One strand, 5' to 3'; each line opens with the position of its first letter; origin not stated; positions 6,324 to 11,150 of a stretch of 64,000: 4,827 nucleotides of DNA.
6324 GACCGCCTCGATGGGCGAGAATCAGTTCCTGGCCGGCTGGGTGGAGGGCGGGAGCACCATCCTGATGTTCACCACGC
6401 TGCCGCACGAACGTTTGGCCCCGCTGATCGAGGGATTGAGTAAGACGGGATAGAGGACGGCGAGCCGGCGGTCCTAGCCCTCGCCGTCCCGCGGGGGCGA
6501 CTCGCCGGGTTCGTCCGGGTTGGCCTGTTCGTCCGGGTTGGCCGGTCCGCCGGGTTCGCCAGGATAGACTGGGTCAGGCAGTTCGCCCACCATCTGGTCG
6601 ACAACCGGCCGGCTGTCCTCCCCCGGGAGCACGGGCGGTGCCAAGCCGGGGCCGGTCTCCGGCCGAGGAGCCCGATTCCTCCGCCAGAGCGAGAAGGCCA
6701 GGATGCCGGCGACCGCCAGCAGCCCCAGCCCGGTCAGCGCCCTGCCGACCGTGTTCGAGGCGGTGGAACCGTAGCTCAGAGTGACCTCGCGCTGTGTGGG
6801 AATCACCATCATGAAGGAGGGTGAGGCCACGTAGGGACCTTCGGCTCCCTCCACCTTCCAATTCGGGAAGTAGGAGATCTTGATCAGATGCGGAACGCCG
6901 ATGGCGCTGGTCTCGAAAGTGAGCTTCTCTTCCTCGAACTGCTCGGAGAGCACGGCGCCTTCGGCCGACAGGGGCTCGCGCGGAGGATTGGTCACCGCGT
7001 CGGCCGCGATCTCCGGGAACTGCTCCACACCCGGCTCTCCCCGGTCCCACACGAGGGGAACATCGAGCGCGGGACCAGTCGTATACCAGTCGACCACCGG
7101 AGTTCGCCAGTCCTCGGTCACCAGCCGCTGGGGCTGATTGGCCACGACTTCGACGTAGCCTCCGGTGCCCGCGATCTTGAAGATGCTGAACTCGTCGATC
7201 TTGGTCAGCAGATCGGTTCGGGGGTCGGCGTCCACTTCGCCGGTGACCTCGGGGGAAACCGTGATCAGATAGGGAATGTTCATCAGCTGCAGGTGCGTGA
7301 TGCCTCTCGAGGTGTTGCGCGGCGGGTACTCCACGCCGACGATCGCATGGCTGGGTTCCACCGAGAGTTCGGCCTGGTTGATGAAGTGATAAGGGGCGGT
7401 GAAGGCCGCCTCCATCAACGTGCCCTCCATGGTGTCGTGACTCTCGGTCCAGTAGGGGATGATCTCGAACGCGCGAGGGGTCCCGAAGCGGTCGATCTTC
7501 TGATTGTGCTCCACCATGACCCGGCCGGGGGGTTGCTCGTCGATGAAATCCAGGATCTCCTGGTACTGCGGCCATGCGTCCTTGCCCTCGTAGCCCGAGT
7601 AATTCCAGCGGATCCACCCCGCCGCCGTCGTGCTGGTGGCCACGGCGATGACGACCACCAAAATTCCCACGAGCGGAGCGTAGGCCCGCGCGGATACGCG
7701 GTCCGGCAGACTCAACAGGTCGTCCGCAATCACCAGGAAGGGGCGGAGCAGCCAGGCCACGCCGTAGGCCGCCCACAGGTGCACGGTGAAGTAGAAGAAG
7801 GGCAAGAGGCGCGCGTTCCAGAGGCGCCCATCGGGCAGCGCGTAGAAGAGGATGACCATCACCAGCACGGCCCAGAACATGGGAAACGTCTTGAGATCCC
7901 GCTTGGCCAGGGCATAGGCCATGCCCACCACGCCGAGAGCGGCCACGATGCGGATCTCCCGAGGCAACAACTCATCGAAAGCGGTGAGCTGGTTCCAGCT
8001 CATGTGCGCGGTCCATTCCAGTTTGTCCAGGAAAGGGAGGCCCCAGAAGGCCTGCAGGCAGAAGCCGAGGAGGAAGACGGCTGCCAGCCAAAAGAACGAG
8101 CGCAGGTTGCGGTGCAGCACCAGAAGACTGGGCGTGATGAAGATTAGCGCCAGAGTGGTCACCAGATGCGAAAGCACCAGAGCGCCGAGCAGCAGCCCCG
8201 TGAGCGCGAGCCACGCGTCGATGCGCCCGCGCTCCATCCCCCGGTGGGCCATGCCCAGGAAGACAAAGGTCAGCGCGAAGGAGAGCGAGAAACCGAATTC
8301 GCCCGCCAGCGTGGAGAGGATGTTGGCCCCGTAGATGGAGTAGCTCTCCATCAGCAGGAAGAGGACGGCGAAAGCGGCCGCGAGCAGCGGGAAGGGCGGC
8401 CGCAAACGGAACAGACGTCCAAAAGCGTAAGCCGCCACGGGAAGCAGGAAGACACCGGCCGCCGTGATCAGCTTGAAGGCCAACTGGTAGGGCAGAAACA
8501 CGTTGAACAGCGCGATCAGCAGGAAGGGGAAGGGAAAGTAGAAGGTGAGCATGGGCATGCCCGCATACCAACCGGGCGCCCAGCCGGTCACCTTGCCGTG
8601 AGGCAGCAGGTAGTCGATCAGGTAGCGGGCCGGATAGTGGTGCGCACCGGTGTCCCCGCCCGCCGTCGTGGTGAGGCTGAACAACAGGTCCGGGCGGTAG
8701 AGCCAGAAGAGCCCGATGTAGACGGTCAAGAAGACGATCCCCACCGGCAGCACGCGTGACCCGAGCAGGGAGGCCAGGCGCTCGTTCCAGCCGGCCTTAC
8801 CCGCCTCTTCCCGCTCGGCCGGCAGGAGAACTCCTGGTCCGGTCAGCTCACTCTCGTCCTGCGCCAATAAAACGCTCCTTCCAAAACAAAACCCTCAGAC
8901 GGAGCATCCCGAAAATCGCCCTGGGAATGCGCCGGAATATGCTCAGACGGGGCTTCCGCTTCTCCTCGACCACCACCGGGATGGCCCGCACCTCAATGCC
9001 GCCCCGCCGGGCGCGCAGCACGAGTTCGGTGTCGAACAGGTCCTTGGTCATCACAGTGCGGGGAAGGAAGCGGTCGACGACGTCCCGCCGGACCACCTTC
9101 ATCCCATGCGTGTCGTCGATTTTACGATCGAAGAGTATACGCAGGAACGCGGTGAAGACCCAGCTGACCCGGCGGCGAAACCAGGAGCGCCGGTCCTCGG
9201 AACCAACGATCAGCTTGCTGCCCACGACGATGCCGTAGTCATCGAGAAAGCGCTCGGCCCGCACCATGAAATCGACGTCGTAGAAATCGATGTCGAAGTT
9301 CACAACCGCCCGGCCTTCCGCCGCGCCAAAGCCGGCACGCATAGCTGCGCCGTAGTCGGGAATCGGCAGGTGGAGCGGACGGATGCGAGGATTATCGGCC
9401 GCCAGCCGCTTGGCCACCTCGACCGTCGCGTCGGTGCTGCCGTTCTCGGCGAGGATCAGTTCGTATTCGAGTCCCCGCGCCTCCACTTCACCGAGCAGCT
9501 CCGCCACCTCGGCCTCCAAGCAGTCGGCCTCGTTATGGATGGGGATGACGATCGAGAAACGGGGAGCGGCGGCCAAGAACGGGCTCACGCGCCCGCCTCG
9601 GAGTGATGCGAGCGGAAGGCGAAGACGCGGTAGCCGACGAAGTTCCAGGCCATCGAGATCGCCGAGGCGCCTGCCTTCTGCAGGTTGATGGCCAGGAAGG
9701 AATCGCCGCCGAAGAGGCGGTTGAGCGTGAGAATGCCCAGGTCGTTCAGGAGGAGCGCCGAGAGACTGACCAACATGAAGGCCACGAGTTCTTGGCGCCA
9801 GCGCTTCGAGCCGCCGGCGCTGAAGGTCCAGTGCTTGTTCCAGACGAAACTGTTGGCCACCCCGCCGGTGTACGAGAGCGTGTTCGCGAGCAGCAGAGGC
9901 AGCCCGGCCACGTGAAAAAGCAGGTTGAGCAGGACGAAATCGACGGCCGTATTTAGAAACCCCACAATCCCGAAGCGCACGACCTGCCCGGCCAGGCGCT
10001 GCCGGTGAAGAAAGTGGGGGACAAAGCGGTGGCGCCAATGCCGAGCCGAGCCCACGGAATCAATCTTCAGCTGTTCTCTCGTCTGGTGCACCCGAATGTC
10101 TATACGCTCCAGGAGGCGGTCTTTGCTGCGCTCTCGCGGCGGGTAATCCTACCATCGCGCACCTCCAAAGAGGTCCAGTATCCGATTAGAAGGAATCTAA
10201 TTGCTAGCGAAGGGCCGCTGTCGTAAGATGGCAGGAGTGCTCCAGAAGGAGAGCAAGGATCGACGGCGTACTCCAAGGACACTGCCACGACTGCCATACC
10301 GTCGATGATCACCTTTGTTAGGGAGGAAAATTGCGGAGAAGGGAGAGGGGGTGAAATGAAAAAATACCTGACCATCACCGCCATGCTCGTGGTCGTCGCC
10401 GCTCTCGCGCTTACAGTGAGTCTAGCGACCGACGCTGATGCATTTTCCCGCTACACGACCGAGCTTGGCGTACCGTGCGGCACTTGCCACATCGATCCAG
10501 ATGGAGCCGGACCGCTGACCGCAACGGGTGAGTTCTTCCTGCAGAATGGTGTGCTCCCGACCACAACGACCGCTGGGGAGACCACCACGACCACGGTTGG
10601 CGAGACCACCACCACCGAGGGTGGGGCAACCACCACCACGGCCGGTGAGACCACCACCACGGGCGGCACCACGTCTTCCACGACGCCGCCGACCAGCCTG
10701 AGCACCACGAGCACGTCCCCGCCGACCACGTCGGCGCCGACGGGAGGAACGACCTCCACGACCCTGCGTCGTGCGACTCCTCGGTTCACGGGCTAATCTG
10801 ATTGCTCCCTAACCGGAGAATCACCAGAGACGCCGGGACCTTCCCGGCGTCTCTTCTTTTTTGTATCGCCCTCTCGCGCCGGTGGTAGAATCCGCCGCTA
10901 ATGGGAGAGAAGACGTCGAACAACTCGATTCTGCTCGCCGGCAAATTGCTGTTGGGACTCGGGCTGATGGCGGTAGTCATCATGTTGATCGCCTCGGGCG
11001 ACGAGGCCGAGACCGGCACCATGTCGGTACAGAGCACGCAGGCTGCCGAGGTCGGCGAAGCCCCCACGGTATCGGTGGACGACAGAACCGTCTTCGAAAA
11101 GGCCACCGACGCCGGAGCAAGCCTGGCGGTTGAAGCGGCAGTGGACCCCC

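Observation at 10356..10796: Small secreted mono-CXXCH protein with a mucin-like Thr-rich tandem-repeat tail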

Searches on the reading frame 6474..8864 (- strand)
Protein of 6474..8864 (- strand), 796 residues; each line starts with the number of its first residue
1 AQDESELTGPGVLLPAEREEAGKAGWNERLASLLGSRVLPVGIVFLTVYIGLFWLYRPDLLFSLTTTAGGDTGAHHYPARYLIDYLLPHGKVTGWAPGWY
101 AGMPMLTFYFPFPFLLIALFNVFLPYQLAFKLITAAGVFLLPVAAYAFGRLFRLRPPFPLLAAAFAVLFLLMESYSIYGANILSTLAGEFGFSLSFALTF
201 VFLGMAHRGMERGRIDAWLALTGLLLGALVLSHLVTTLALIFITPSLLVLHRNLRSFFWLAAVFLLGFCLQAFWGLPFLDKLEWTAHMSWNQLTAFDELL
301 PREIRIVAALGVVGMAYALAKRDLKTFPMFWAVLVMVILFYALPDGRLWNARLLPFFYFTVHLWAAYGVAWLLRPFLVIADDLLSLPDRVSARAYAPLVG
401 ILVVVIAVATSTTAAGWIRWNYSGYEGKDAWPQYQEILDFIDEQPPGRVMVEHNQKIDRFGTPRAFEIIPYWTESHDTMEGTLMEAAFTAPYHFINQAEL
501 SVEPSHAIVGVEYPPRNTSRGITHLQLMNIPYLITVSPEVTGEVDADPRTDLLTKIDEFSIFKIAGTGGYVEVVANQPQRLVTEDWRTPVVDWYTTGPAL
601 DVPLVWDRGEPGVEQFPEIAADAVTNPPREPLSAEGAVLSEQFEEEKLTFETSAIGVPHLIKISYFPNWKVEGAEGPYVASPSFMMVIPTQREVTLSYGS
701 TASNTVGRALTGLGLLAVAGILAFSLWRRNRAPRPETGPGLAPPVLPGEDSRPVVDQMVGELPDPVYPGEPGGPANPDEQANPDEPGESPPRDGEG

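Call 43: search_protein_families(library=pfam, proteins=[window:6474-8864:-], max_evalue=0.001)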
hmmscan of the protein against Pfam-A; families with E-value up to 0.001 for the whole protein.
window:6474-8864:- (796 aa): 0 families

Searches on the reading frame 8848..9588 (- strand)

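Call 68: search_protein_families(library=pfam, proteins=[window:8848-9588:-], max_evalue=0.1)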
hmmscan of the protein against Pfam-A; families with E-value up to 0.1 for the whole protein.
window:8848-9588:- (246 aa): 2 families
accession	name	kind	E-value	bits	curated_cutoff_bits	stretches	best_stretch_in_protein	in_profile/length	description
PF00535.33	Glycos_transf_2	-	2e-19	70.6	23.3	1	12-173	1-166/168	Glycosyl transferase family 2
PF13641.12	Glyco_tranf_2_3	-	0.0013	19.2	27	1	9-70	1-61/230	Glycosyltransferase like family 2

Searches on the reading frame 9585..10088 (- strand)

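Call 68: search_protein_families(library=pfam, proteins=[window:9585-10088:-], max_evalue=0.1)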
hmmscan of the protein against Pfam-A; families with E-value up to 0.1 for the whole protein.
window:9585-10088:- (167 aa): 1 family
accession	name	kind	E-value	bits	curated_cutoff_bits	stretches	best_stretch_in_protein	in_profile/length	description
PF04138.20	GtrA_DPMS_TM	-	3.7e-24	85.6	26.1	1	38-158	1-117/117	GtrA/DPMS, transmembrane domain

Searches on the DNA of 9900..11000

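Call 92: search_rna_families(source=window, start=9900, end=11000, threshold=evalue, max_evalue=1)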
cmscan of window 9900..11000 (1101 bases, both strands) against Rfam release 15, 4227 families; matches with E-value up to 1: 5.
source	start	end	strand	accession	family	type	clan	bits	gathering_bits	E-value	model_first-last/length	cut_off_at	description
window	10626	10662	-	RF00523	Prion_pknot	Cis-reg;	-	25.3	39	0.039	1-40/40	no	Prion pseudoknot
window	10776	10857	+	RF02552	RcsR1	Gene; sRNA;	-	23.1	60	0.039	1-96/96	no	RcsR1 sRNA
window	10823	10858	+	RF03778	mir-483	Gene; miRNA;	-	22.2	60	0.24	1-75/75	no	mir-483 microRNA precursor family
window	10382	10450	-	RF02989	gntR-DTE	Gene; sRNA;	-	19.2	63.6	0.78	1-119/119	no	gntR-DTE RNA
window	10854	10924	-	RF00736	mir-320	Gene; miRNA;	-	17.4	55.5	0.69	1-76/76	no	mir-320 microRNA precursor family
